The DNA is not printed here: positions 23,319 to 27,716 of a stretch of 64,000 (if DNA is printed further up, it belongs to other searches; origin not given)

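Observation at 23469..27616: Single-gene cassette bracketed by repeats of the synthetase 3' end with only synonymous differences, in frame with the synthetase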

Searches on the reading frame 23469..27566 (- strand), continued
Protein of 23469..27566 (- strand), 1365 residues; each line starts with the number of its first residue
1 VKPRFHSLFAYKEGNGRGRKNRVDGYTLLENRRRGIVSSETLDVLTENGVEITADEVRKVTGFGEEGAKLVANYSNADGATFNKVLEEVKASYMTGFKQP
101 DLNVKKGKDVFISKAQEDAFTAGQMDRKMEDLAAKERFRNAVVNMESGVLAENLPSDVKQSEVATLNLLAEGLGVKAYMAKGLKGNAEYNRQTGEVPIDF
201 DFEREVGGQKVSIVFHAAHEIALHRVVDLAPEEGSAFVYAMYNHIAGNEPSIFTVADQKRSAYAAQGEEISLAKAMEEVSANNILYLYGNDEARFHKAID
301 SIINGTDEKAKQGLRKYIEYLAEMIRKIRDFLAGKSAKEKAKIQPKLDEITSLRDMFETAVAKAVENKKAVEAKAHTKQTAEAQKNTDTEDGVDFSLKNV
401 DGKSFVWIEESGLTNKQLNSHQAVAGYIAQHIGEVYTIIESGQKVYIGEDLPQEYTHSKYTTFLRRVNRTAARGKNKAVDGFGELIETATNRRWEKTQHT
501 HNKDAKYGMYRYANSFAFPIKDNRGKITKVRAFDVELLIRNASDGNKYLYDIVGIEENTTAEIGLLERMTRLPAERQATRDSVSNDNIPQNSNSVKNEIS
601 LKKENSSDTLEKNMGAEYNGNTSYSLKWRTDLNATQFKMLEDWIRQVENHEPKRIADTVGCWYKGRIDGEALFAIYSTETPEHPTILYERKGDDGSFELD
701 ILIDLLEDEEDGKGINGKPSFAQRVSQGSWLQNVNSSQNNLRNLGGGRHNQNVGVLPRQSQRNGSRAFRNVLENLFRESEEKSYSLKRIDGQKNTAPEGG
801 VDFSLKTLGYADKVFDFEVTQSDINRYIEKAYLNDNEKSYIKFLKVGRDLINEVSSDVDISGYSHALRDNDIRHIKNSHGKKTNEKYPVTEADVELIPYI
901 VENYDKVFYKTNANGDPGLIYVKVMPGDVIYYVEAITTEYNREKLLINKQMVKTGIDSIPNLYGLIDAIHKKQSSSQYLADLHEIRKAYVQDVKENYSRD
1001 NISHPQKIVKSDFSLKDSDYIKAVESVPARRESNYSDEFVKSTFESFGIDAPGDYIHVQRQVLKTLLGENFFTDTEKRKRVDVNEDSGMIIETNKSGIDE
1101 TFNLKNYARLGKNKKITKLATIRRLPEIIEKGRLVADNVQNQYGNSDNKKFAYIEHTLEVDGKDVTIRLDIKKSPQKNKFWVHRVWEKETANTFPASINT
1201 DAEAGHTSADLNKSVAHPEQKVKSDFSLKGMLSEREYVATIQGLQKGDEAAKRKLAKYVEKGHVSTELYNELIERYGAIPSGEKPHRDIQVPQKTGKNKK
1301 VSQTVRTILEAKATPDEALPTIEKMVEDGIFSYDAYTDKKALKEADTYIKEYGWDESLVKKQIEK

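Call 63: find_encoding_contigs(protein=P0124, flank=10000, max_places=3)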
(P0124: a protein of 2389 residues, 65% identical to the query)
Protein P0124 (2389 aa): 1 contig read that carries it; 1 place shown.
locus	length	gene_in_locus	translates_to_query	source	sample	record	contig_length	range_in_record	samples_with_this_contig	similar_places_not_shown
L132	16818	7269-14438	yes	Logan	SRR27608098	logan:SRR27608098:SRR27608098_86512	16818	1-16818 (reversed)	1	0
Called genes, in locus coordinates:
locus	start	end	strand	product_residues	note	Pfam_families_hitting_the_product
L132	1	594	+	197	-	?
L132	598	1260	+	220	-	-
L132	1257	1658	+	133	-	-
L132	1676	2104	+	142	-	PF05105:Phage_holin_4_1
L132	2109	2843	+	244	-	PF01520:Amidase_3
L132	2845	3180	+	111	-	-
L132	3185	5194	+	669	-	-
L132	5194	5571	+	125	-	-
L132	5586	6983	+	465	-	-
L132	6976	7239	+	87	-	-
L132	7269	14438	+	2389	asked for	-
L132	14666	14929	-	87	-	-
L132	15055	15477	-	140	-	-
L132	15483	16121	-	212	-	PF06114:Peptidase_M78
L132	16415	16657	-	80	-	PF01381:HTH_3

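Call 65: find_encoding_contigs(protein=P0186, flank=10000, max_places=3)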
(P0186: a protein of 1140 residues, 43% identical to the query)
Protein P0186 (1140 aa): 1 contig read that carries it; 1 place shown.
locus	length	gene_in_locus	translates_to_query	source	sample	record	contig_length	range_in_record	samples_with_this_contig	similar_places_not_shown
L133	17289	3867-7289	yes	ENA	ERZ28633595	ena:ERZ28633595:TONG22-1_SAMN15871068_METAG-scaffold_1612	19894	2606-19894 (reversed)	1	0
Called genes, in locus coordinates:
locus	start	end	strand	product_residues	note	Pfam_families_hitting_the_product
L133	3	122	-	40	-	?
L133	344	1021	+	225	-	PF02839:CBM_5_12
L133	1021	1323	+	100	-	-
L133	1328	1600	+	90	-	PF04531:Phage_holin_1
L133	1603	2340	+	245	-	PF01551:Peptidase_M23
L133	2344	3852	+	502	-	-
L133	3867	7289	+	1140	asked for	-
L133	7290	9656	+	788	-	-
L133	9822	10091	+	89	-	-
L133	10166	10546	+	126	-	-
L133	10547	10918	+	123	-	-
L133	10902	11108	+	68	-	-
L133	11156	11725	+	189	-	-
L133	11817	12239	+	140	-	-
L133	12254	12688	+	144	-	-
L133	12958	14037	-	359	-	PF00589:Phage_integrase (weak)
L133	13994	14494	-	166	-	-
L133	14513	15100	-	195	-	-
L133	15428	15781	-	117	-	PF13443:HTH_26 (faint), PF13560:HTH_31, PF01381:HTH_3, PF13384:HTH_23 (faint)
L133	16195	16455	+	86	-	-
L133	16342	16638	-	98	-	-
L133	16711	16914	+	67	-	PF05339:DUF739 (weak), PF13443:HTH_26, PF01381:HTH_3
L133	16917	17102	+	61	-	-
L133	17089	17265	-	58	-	PF11903:ParD_like (weak)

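Call 74: search_dna_similar(query=window:23469-27566:-, collection=phages, mode=protein, max_rows=12)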
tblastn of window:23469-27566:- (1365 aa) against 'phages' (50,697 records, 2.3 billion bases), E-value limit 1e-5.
Records with a match: 1; places in all: 1; records where one place covers at least 80% of the query: 0.
Best place of each record, by identity: <60% 1.
By first word of the organism name: Bacteriophage 1.
By host as written in the record: - 1.
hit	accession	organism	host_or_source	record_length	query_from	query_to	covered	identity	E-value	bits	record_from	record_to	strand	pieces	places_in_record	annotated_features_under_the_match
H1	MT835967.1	Bacteriophage sp.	human fecal samples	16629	397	560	12%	34.5%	3e-15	88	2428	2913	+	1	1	record has no annotation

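Call 75: search_dna_similar(query=window:23469-27566:-, collection=plasmids, mode=protein, max_rows=12)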
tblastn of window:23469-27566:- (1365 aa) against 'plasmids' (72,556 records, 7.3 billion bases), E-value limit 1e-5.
No match.

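Call 101: search_protein_families(library=phrogs, proteins=[window:23469-27566:-], max_evalue=0.001)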
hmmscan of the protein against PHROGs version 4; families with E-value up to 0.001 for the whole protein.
window:23469-27566:- (1365 aa): 0 families
